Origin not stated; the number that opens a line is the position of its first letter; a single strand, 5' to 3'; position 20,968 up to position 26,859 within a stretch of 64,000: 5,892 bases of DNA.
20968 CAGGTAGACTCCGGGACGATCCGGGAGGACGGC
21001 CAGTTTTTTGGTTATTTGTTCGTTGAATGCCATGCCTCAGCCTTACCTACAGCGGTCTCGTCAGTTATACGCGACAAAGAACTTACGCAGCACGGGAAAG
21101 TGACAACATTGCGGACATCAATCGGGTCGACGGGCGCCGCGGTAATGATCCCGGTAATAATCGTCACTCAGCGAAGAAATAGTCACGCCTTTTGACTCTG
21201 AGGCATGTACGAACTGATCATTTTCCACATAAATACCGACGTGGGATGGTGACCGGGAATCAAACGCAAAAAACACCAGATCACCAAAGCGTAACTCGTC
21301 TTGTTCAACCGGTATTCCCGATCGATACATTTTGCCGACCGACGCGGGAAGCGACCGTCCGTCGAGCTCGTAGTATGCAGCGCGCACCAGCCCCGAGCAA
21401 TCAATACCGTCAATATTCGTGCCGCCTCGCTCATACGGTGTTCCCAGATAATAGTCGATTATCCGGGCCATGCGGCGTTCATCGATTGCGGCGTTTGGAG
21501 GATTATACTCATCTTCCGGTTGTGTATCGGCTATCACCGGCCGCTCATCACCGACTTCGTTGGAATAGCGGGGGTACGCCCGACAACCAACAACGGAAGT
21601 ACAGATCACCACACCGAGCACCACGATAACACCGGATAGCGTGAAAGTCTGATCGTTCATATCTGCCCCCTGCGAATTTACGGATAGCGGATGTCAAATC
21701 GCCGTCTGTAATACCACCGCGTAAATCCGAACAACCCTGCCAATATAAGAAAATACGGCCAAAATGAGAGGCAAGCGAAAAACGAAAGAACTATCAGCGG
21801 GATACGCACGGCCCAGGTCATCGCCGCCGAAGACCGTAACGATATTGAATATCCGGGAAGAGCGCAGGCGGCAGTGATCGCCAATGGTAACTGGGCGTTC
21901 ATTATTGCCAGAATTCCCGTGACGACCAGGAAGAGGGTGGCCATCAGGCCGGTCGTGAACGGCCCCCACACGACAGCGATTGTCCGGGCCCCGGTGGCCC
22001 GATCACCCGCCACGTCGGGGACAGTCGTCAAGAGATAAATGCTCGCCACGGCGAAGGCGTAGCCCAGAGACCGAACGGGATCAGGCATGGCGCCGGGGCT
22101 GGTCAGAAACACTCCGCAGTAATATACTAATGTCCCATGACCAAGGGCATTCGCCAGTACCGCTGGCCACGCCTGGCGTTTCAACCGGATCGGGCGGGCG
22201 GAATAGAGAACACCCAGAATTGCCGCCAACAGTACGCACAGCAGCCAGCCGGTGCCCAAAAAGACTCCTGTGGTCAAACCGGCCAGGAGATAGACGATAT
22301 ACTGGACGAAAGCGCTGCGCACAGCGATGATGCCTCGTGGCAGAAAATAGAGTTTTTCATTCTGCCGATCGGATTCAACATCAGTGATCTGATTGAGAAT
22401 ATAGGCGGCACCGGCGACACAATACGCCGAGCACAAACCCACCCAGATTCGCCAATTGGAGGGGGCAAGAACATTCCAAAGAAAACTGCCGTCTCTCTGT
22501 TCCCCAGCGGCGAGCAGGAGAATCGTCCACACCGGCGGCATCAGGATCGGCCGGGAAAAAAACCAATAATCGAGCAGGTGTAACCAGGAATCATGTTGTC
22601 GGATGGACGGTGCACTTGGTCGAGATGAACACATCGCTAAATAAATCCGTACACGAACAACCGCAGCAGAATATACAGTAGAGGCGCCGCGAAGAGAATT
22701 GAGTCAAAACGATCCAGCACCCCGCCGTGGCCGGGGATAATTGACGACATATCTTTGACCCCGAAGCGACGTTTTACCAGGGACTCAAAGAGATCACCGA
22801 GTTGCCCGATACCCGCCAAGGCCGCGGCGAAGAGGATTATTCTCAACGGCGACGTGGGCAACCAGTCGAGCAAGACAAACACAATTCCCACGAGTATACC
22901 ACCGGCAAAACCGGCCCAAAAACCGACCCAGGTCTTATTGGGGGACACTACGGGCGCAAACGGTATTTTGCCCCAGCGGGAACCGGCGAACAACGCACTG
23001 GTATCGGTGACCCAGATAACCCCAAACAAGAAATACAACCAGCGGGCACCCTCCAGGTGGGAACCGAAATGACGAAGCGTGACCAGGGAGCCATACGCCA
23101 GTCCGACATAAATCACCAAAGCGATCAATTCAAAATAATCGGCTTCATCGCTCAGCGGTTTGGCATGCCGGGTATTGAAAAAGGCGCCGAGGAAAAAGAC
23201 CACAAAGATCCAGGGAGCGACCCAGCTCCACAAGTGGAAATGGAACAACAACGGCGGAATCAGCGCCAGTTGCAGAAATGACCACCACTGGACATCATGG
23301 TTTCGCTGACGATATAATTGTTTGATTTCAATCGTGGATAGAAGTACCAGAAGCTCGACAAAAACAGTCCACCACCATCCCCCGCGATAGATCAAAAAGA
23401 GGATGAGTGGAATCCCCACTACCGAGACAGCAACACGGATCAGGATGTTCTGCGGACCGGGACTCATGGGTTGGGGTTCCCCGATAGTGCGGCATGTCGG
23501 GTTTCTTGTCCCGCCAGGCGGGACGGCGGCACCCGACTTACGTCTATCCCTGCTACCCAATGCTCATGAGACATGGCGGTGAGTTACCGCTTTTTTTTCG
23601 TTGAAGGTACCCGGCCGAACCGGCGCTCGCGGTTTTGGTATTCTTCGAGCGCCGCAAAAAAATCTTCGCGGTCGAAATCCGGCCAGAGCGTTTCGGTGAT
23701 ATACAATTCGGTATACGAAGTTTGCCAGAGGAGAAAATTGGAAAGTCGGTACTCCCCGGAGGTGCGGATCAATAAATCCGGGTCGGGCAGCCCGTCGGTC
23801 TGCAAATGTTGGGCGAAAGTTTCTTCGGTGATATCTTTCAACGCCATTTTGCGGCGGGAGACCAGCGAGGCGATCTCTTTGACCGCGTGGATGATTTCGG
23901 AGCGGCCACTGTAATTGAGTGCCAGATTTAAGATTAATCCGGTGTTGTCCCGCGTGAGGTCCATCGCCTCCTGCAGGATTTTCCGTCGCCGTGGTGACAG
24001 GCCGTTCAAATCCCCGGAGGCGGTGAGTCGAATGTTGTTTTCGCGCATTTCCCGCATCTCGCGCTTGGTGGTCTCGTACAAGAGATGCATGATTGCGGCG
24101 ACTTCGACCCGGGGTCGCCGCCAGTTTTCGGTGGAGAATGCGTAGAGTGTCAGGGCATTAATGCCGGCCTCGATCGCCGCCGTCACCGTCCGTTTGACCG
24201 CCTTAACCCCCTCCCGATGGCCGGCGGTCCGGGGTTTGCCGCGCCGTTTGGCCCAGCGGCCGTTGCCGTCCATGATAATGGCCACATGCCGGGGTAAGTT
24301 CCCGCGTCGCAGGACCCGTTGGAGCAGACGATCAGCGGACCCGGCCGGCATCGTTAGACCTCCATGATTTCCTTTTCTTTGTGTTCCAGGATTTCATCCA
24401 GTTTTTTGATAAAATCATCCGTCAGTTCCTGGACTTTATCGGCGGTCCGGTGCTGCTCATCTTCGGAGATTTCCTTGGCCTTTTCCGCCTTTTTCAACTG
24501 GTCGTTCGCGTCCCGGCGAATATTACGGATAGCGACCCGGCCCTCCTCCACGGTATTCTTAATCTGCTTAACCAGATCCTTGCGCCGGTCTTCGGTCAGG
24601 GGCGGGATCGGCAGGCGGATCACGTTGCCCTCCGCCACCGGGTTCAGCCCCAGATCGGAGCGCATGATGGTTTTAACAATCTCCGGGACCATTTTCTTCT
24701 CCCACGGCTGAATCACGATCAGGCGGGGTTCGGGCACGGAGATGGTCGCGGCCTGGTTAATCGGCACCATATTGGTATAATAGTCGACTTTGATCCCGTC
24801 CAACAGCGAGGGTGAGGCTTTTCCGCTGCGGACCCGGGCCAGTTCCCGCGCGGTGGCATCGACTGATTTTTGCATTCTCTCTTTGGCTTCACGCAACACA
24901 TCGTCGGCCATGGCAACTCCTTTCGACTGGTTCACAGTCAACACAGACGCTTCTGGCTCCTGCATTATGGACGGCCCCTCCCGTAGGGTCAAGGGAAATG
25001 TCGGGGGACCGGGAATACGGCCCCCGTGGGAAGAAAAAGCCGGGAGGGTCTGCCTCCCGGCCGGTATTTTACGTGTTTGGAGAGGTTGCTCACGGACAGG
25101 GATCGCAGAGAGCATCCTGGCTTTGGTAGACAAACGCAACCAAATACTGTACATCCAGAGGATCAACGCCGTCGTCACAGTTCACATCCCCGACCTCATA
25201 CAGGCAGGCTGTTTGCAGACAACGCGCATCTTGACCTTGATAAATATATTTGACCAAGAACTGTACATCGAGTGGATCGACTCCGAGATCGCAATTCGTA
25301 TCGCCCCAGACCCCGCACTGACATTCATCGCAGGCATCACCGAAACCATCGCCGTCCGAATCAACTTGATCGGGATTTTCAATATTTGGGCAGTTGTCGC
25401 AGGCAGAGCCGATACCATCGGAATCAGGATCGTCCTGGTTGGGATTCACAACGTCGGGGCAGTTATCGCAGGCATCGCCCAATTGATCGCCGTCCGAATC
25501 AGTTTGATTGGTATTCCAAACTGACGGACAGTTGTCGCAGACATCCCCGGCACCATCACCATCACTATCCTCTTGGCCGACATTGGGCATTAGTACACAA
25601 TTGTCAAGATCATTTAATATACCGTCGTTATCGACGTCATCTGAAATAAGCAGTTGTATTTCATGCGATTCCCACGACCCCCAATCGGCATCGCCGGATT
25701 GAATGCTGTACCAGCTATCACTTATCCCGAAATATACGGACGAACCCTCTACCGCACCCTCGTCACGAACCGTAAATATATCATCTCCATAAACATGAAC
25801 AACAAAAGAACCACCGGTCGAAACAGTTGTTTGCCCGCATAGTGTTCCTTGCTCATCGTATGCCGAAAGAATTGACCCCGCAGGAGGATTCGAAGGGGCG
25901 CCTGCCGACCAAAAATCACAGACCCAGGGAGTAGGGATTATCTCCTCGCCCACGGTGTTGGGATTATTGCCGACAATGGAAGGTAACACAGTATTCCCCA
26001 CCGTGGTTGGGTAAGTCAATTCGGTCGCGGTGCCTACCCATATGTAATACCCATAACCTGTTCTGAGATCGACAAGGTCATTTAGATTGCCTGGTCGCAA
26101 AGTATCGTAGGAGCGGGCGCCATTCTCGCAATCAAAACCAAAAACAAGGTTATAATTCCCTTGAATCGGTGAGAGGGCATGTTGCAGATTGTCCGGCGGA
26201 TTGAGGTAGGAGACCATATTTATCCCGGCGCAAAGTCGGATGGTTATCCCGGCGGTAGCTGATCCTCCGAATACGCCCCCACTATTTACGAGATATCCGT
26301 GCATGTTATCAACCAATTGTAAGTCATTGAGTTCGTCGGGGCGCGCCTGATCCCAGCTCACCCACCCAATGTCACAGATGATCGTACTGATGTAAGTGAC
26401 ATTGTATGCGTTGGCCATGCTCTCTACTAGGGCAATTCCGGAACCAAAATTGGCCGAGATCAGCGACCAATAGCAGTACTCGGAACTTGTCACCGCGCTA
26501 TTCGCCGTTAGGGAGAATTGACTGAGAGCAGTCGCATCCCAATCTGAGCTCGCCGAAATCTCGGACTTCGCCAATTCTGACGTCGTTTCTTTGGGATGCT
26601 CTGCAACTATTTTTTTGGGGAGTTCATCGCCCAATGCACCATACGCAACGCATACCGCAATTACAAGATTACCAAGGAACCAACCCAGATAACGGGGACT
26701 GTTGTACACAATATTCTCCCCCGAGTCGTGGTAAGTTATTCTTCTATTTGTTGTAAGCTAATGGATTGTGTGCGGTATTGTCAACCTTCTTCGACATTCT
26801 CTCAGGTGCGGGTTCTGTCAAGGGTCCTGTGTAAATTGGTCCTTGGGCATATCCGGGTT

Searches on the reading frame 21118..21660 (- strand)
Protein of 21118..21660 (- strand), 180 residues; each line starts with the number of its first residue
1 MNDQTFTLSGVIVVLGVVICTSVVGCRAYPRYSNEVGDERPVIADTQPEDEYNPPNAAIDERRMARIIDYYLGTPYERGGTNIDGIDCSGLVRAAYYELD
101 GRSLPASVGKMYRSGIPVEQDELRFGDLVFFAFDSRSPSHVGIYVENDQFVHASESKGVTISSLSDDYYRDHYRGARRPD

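Call 79: search_protein_families(library=pfam, proteins=[window:21118-21660:-], max_evalue=0.00001)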
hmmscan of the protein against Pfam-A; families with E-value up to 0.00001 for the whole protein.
window:21118-21660:- (180 aa): 1 family
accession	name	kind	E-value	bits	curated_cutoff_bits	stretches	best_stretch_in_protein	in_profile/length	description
PF00877.26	NLPC_P60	-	1.3e-27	96.2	23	1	73-178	1-105/105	NlpC/P60 family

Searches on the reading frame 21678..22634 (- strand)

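Call 79: search_protein_families(library=pfam, proteins=[window:21678-22634:-], max_evalue=0.00001)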
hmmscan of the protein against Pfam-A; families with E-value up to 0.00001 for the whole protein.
window:21678-22634:- (318 aa): 1 family
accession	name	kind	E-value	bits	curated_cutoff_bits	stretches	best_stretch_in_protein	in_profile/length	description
PF01040.23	UbiA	-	8.5e-20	71.5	34.2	1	39-264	9-225/250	UbiA prenyltransferase family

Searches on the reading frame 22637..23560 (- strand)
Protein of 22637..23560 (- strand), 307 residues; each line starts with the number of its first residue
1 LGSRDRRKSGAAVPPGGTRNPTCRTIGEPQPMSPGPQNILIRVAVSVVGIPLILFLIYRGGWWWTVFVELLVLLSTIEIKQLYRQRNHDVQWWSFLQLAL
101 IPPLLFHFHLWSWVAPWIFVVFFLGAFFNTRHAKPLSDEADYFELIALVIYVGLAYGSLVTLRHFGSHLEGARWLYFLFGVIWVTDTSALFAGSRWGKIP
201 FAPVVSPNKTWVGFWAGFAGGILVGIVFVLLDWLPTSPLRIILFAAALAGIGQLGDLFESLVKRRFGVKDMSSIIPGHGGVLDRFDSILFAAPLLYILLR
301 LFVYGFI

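Call 79: search_protein_families(library=pfam, proteins=[window:22637-23560:-], max_evalue=0.00001)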
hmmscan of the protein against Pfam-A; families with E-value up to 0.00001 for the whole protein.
window:22637-23560:- (307 aa): 1 family
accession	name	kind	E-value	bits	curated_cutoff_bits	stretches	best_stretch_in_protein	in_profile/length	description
PF01148.25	CTP_transf_1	-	4.7e-57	194.3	24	1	41-302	2-264/264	Cytidylyltransferase family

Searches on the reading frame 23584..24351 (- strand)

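Call 79: search_protein_families(library=pfam, proteins=[window:23584-24351:-], max_evalue=0.00001)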
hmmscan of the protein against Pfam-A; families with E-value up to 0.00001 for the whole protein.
window:23584-24351:- (255 aa): 1 family
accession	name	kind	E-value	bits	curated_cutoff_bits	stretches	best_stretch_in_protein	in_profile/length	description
PF01255.24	Prenyltransf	-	6.4e-87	291.1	27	1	26-246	1-219/219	Putative undecaprenyl diphosphate synthase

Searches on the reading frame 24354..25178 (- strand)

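Call 79: search_protein_families(library=pfam, proteins=[window:24354-25178:-], max_evalue=0.00001)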
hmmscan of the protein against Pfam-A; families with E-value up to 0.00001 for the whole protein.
window:24354-25178:- (274 aa): 1 family
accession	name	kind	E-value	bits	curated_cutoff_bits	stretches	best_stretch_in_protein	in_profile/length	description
PF01765.24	RRF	-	1.4e-68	230.3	29.7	1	111-272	3-164/164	Ribosome recycling factor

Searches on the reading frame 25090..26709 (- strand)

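Call 79: search_protein_families(library=pfam, proteins=[window:25090-26709:-], max_evalue=0.00001)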
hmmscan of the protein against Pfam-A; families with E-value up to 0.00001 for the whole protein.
window:25090-26709:- (539 aa): 1 family
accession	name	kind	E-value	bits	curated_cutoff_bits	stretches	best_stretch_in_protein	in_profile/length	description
PF02412.23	TSP_3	-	8.5e-12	45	25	0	357-379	14-36/36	Thrombospondin type 3 repeat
